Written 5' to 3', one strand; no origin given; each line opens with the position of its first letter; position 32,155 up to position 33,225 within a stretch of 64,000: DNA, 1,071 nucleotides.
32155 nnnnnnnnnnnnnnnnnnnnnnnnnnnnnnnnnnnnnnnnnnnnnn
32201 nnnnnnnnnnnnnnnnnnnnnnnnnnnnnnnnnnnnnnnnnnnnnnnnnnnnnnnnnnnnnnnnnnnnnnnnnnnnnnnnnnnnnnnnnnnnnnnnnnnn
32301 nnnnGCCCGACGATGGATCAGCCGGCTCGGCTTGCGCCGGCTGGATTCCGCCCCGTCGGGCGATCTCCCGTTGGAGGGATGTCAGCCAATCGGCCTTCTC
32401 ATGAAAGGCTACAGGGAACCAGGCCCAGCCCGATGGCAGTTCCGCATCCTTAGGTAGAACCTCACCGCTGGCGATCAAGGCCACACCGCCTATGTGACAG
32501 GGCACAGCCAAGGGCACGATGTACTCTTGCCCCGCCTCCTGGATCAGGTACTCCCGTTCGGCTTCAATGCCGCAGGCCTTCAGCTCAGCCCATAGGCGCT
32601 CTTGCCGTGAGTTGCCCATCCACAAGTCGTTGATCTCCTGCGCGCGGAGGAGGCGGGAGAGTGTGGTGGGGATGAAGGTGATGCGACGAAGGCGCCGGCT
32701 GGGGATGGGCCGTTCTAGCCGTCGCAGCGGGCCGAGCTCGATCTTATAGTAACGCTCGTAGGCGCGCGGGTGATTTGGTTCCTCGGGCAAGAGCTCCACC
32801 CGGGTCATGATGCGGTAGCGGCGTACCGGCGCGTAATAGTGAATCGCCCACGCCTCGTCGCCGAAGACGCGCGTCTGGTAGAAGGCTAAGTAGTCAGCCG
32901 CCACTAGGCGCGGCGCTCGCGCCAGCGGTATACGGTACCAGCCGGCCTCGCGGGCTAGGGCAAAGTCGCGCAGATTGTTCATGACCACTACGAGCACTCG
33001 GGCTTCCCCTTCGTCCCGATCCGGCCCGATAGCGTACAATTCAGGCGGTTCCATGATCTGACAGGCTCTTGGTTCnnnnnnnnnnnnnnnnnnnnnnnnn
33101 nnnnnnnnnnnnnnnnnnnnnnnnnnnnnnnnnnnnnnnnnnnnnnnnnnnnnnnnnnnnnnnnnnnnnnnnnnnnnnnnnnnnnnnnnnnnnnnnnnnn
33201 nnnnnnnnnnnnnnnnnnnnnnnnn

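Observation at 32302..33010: UvsE fused to a putative modified-base reader and a catalytically dead Vsr/DUF559-like nuclease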

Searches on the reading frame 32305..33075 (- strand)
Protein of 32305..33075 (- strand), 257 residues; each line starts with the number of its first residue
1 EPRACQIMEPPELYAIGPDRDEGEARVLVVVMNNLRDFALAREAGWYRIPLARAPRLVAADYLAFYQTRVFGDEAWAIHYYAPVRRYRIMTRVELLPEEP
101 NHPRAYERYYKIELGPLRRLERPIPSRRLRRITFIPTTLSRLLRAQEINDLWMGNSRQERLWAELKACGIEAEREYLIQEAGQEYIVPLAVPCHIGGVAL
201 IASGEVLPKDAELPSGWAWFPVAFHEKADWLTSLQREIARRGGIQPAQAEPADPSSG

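Call 6: search_protein_families(library=pfam, proteins=[window:32305-33075:-], max_evalue=10)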
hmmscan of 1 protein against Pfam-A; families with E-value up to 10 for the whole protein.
seq(257 aa): 0 families

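Call 7: find_homologous_proteins(query=window:32305-33075:-, max_evalue=0.001)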
Query seq(257 aa) (257 aa): 2552 proteins with E <= 0.001 among 8000 candidates; the best 120 are listed.
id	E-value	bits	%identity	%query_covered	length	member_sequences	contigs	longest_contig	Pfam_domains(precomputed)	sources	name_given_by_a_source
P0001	8.6e-73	263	66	70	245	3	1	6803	PF18741.8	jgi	jgi:very-short-patch-repair endonuclease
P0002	1.2e-72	263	67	70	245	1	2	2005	-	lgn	-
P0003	2.3e-72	262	67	70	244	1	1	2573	-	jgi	jgi:hypothetical protein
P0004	2.9e-72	261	53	85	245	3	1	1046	-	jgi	jgi:hypothetical protein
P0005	4.8e-72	261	66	70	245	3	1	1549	-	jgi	-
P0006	8.6e-72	260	64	70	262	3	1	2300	PF04480.19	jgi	-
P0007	9.1e-72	260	65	71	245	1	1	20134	-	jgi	jgi:hypothetical protein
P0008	1.2e-71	259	54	85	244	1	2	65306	-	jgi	jgi:hypothetical protein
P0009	1.2e-71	259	65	70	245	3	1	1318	-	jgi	jgi:very-short-patch-repair endonuclease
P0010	1.3e-71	259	66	70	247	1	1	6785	-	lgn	-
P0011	1.9e-71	259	54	85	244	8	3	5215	-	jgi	jgi:hypothetical protein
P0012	3.9e-71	258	65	70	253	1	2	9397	-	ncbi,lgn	-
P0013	3.9e-71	258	54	88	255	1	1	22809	PF04480.19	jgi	-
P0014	4.2e-71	258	66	70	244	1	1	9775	-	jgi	jgi:hypothetical protein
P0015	5.6e-71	257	66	70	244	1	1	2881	-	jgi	jgi:hypothetical protein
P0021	1.6e-70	256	62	75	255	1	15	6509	PF04480.19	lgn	-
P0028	9.5e-70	253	64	70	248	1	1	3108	PF18741.8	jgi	jgi:very-short-patch-repair endonuclease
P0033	1.8e-69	252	64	71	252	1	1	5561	PF18741.8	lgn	-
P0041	5.4e-69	251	60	76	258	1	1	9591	PF04480.19,PF18741.8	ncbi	-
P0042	6.9e-69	250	62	73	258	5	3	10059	PF04480.19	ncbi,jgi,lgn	-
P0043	8.7e-69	250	66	69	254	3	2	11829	PF04480.19,PF18741.8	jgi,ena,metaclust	metaclust:\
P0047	2.3e-68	249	59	75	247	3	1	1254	PF04480.19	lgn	-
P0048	2.8e-68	248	51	89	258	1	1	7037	PF04480.19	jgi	jgi:very-short-patch-repair endonuclease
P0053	6.6e-68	247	62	70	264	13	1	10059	PF04480.19,PF18741.8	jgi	-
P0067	3.5e-67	245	59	73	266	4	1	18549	PF04480.19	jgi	jgi:very-short-patch-repair endonuclease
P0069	5.6e-67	244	65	68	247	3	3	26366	PF04480.19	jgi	-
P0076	2.5e-66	242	59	74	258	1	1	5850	PF04480.19,PF18741.8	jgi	jgi:very-short-patch-repair endonuclease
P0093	1.5e-65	239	58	72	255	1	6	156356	PF04480.19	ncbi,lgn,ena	-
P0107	4.1e-65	238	59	72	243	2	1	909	PF04480.19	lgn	-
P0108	5.0e-65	238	58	74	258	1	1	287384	PF04480.19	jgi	jgi:very-short-patch-repair endonuclease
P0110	6.1e-65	237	63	70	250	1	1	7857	PF04480.19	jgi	-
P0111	6.5e-65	237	58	72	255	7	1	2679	PF04480.19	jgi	jgi:very-short-patch-repair endonuclease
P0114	1.3e-64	236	61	72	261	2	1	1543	PF18741.8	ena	-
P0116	1.6e-64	236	55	76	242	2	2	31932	PF04480.19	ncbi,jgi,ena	jgi:very-short-patch-repair endonuclease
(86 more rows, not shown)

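Call 11: search_solved_structures(query=A1, max_evalue=10, show_alignments=3)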
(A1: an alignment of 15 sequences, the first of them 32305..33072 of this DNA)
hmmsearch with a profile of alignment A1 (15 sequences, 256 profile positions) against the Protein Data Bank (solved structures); distinct sequences matched with E-value up to 10: 2.
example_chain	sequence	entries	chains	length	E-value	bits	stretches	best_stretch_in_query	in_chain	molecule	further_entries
3hrl_A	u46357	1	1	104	1.2e-05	27.8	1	143-243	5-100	Endonuclease-Like Protein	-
6vjv_A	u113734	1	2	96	0.75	12.1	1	158-223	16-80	Ferredoxin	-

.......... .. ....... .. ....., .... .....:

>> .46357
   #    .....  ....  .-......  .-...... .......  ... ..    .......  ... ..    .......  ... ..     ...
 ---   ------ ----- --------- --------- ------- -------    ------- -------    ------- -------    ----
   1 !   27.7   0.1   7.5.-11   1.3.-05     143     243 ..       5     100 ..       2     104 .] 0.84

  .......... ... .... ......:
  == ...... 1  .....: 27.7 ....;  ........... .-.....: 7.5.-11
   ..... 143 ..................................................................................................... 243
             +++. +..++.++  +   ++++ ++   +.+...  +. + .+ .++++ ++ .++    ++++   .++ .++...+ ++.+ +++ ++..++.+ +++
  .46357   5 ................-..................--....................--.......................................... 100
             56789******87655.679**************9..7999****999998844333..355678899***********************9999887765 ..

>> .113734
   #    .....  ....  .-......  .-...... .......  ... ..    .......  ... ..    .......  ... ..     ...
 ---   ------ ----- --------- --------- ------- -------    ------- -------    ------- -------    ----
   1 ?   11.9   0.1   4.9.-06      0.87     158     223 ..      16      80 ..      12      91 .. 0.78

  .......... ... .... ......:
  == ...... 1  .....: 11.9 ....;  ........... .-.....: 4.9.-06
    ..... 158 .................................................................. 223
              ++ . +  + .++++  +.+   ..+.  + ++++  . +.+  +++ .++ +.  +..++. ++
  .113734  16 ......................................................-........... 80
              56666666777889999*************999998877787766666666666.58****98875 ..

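Call 12: find_encoding_contigs(protein=P0043, flank=5000, max_places=3)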
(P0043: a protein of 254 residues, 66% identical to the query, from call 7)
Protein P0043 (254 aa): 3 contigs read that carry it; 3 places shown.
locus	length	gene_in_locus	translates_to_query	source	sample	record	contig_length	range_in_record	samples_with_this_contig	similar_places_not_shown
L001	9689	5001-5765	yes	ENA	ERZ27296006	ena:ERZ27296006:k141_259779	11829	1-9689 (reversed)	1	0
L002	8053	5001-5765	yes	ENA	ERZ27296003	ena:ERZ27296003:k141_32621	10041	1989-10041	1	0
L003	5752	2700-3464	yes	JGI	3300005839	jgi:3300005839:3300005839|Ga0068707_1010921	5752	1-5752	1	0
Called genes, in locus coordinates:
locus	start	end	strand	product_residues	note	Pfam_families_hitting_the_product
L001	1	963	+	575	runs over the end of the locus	PF02538:Hydantoinase_B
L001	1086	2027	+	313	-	PF03193:RsgA_GTPase (faint), PF00350:Dynamin_N (faint), PF01926:MMR_HSR1, PF02421:FeoB_N, PF02492:cobW (faint), PF00009:GTP_EFTU (weak), PF07650:KH_2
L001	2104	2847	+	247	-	PF12644:DUF3782, PF07788:PDDEXK_10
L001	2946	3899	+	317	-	PF03851:UvdE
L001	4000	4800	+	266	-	PF00596:Aldolase_II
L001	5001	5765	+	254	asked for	PF04480:DUF559 (weak), PF18741:MTES_1575 (weak)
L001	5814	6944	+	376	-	PF05681:Fumerase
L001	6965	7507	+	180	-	PF05683:Fumerase_C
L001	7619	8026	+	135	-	PF13237:Fer4_10 (weak), PF13183:Fer4_8, PF12838:Fer4_7 (weak), PF13187:Fer4_9, PF13534:Fer4_17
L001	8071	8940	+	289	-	PF02754:CCG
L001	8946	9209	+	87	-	-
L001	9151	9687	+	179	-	?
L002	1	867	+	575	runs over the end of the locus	PF02538:Hydantoinase_B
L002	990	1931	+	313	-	PF03193:RsgA_GTPase (faint), PF00350:Dynamin_N (faint), PF01926:MMR_HSR1, PF02421:FeoB_N, PF02492:cobW (faint), PF00009:GTP_EFTU (weak), PF07650:KH_2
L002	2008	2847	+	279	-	PF12644:DUF3782, PF07788:PDDEXK_10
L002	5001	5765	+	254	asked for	PF04480:DUF559 (weak), PF18741:MTES_1575 (weak)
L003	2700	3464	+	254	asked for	PF04480:DUF559 (weak), PF18741:MTES_1575 (weak)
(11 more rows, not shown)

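Call 13: find_encoding_contigs(protein=P0108, flank=5000, max_places=2)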
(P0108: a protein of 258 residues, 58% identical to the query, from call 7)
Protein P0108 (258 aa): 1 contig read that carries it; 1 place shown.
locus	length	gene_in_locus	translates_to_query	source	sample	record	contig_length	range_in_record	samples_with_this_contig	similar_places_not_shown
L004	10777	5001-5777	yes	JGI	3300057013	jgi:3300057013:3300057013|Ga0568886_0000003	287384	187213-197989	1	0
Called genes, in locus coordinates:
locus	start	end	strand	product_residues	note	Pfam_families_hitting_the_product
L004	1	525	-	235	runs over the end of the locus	-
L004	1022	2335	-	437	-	PF00196:GerE, PF24981:Beta-prop_ATRN-LZTR1, PF25210:Kelch_FKB95, PF13964:Beta-prop_Calicin, PF01344:Kelch_1, PF24996:NANM, PF13964:Beta-prop_Calicin, PF13415:Beta-prop_FBX42, +8 more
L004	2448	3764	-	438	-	-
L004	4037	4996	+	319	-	PF03851:UvdE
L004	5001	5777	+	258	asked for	PF04480:DUF559 (weak)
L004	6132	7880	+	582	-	PF01268:FTHFS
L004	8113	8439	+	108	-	PF00403:HMA (weak)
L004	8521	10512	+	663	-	PF03063:Prismane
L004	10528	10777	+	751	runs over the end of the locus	PF18537:CODH_A_N, PF03598:CdhC, PF19436:ACS_CODH_B_C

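Call 14: find_encoding_contigs(protein=P0093, flank=5000, max_places=2)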
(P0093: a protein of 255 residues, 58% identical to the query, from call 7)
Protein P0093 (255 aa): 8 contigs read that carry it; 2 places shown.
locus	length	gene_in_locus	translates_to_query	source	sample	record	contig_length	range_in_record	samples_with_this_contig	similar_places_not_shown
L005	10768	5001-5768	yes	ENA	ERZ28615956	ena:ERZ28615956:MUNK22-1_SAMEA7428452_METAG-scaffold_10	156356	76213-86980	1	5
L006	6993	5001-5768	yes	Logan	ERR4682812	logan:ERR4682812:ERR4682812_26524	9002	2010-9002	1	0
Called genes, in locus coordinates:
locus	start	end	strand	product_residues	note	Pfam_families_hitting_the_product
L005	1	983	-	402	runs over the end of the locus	PF07690:MFS_1, PF13347:MFS_2, PF03209:PUCC, PF05977:MFS_3 (weak), PF07690:MFS_1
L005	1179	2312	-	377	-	PF00079:Serpin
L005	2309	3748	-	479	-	PF00668:Condensation (weak), PF03007:WS_DGAT_cat, PF06974:WS_DGAT_C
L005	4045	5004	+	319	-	PF03851:UvdE, PF01261:AP_endonuc_2 (weak)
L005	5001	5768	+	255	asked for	PF04480:DUF559 (weak)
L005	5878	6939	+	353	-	PF03435:Sacchrp_dh_NADP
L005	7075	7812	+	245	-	PF09844:DUF2071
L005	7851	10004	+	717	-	PF12439:GDE_N, PF06202:GDE_C, PF22422:MGH1-like_GH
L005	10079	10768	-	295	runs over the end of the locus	PF00528:BPD_transp_1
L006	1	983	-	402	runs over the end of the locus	PF07690:MFS_1, PF13347:MFS_2, PF03209:PUCC, PF05977:MFS_3 (weak), PF07690:MFS_1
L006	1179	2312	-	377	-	PF00079:Serpin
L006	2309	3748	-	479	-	PF00668:Condensation (weak), PF03007:WS_DGAT_cat, PF06974:WS_DGAT_C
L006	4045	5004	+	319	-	PF03851:UvdE, PF01261:AP_endonuc_2 (weak)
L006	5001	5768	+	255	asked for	PF04480:DUF559 (weak)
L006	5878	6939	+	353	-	PF03435:Sacchrp_dh_NADP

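Call 24: predict_structure(alignment_id=A2)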
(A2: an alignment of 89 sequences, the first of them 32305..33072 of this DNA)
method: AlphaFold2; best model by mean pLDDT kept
length: 256 residues; sequences in the alignment: 89
mean_pLDDT: 88.9   pTM: 0.73
mean pLDDT of the five models: 88.9, 87.3, 87.3, 86.7, 86.5
residues with pLDDT >= 90: 175; 70-90: 56; 50-70: 12; < 50: 13
segments of 3 or more residues with pLDDT < 50: 1-5, 7-14
pLDDT, mean of each block of 10 residues (from residue 1): 46 56 91 97 97 91 98 98 97 97 97 98 93 92 94 79 94 91 90 96 74 92 86 97 87 80
secondary structure, 60 per line:
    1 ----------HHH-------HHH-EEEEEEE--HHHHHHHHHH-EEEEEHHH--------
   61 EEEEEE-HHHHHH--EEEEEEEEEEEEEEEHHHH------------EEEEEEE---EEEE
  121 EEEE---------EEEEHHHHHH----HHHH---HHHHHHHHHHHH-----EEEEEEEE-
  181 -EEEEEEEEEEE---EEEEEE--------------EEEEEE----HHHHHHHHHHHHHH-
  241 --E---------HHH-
elements in order: E25-31 H34-43 E45-49 E61-66 H68-73 E76-90 H91-94 E107-113 E117-124 E134-137 H138-143 H148-151 H155-166 E172-179 E182-192 E196-201 E216-221 H226-239

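Call 27: fold_search(model_id=the predicted structure, library=pdb)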
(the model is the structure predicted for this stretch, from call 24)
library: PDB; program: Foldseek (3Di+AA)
matches with E <= 10: 399; with E <= 0.001: 0
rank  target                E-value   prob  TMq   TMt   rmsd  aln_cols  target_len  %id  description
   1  5y6b_B                1.2e-03  1.00  0.32  0.53   4.7       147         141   14  Crystal structure of ZmASCH Y47F mutant protein from Zymomonas mobilis (released 2018-07-18)
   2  5y6b_A                2.2e-03  1.00  0.33  0.53   5.2       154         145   15  Crystal structure of ZmASCH Y47F mutant protein from Zymomonas mobilis (released 2018-07-18)
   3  5guq_C                3.2e-03  1.00  0.32  0.51   5.0       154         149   16  Crystal structure of ASCH from Zymomonas mobilis (released 2017-08-30)
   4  5y6b_D                3.4e-03  1.00  0.31  0.52   3.9       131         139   13  Crystal structure of ZmASCH Y47F mutant protein from Zymomonas mobilis (released 2018-07-18)
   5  5y6c_A                4.8e-03  1.00  0.33  0.54   5.0       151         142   14  Crystal structure of ZmASCH S128A mutant protein from Zymomonas mobilis (released 2018-07-18)
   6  5h8a_B                5.4e-03  1.00  0.24  0.34   4.9       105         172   12  Mmi1 YTH domain (released 2016-01-13)
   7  5guq_A                5.8e-03  1.00  0.32  0.52   4.1       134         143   13  Crystal structure of ASCH from Zymomonas mobilis (released 2017-08-30)
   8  5gus_A                5.8e-03  1.00  0.32  0.52   5.2       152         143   13  Crystal structure of ASCH domain from Zymomonas mobilis (released 2017-08-30)
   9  5h8a_C                5.8e-03  1.00  0.25  0.34   4.8       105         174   12  Mmi1 YTH domain (released 2016-01-13)
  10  6zda_B                6.5e-03  1.00  0.27  0.39   5.5       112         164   16  Crystal structure of YTHDC1 M438A mutant complex with m6A (released 2021-01-13)
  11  5gus_B                6.9e-03  1.00  0.29  0.48   4.5       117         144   15  Crystal structure of ASCH domain from Zymomonas mobilis (released 2017-08-30)
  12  2dp9                  6.9e-03  1.00  0.28  0.52   3.9       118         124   14  Crystal Structure of Conserved Hypothetical Protein TTHA0113 from Thermus thermophilus HB8 (released 2006-11-08)
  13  2mtv_MODEL_1_A        7.3e-03  0.98  0.23  0.35   5.6       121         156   14  Solution Structure of the YTH Domain of YT521-B in complex with N6-Methyladenosine containing RNA (released 2014-11-26)
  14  4rdo_F                8.7e-03  1.00  0.27  0.45   3.9       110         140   13  Structure of YTH-YTHDF2 in the free state (released 2014-12-24)
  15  4rdo_D                8.7e-03  1.00  0.27  0.43   3.9       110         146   13  Structure of YTH-YTHDF2 in the free state (released 2014-12-24)
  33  2kku_MODEL_1_A        1.9e-02  0.99  0.29  0.48   5.6       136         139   12  Solution structure of protein af2351 from Archaeoglobus fulgidus. Northeast Structural Genomics Consortium tar (released 2009-07-14)
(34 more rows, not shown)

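Call 31: find_related_loci(query=A2, collection=genome_contigs, flank=4000)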
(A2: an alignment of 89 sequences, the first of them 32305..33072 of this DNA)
Query A2 (256 aa) in genome_contigs; peptide patterns used: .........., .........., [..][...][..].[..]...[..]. (x = any residue, [..] = any of these).
391 stretches matched a pattern; 354 encode a relative of the query (tblastn E <= 1e-3); the best 80 are kept; 80 distinct loci.
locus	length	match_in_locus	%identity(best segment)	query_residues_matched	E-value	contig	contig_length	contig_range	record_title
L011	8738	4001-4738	83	1-246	9e-136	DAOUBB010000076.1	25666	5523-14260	MAG TPA_asm: Anaerolineae bacterium isolate H68_701 k101_31761, whole genome shotgun sequence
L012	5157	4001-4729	70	1-243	6e-104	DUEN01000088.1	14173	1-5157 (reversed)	MAG TPA_asm: Caldilineae bacterium isolate J4 Contig88, whole genome shotgun sequence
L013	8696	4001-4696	69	13-246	4e-100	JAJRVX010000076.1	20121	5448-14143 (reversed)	MAG: Chloroflexota bacterium isolate Dive96_bin10.82 k141_785964, whole genome shotgun sequence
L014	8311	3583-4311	64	5-244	5e-93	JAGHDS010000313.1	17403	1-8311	MAG: Anaerolineae bacterium isolate AUK314 PB_MBMC_268_c_000000000362, whole genome shotgun sequence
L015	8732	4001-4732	72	4-243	2e-114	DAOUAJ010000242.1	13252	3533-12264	MAG TPA_asm: Anaerolineae bacterium isolate H63_643 k137_362667, whole genome shotgun sequence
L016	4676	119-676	65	25-204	3e-75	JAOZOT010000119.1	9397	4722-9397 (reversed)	MAG: Anaerolineae bacterium isolate GMC4.maxbin2.235_sub GMC4_11273_length_9397_cov_23.034575, whole genome shotgun sequ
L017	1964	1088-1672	60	27-219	6e-76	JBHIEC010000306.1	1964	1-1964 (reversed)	MAG: Anaerolineae bacterium isolate b3.sp2_bin.41 NODE_38674_length_1964_cov_6.933997, whole genome shotgun sequence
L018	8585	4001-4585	60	18-212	1e-72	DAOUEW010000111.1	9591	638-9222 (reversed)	MAG TPA_asm: Anaerolineae bacterium isolate N9_380 k139_1357125, whole genome shotgun sequence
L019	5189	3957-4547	59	2-204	1e-72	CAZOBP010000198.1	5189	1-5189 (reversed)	MAG TPA_asm: uncultured Anaerolineales bacterium isolate binchicken_co228_446 genome assembly, contig: NODE_26912_length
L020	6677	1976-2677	52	26-242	3e-72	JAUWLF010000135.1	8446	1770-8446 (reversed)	MAG: Chloroflexota bacterium isolate CSMAG_2365 CSMAG_2365_k141_1568705_length_8446_cov_21.0000, whole genome shotgun se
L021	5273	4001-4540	64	25-204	5e-72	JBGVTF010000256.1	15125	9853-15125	MAG: Anaerolineae bacterium isolate S_237_B7 k127_490490, whole genome shotgun sequence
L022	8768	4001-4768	50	6-252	6e-72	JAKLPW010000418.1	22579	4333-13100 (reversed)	MAG: Anaerolineae bacterium isolate bin N2.130 k141_444589, whole genome shotgun sequence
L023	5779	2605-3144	62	20-200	8e-72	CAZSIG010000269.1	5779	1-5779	MAG TPA_asm: uncultured Anaerolineales bacterium isolate binchicken_co15_120 genome assembly, contig: NODE_13228_length_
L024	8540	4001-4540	63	23-202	2e-71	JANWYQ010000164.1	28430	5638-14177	MAG: Caldilineales bacterium isolate SKYG74 k141_301243, whole genome shotgun sequence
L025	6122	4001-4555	61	25-204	3e-70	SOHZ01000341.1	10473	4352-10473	MAG: Anaerolineales bacterium isolate E26_bin7 NODE_285_length_10473_cov_16.476579, whole genome shotgun sequence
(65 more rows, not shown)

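Call 54: search_protein_families(library=padloc, proteins=[P0001, P0108], max_evalue=0.01)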
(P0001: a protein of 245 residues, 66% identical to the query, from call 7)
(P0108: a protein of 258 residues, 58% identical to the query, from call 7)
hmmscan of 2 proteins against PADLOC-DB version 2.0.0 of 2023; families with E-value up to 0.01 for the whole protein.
P0001 (245 aa): 0 families

P0108 (258 aa): 0 families

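Call 55: search_protein_families(library=pfam, alignment_id=A2, max_evalue=0.01)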
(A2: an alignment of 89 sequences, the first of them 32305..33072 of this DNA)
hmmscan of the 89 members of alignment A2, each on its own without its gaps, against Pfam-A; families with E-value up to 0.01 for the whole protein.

A. member 1, window:32305-33072:- (256 aa): 0 families

B. families by the number of members that match (of 89 scanned): 2 families
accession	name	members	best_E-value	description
PF04480.18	DUF559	60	5.2e-07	Protein of unknown function (DUF559)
PF18741.7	MTES_1575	48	8.6e-07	REase_MTES_1575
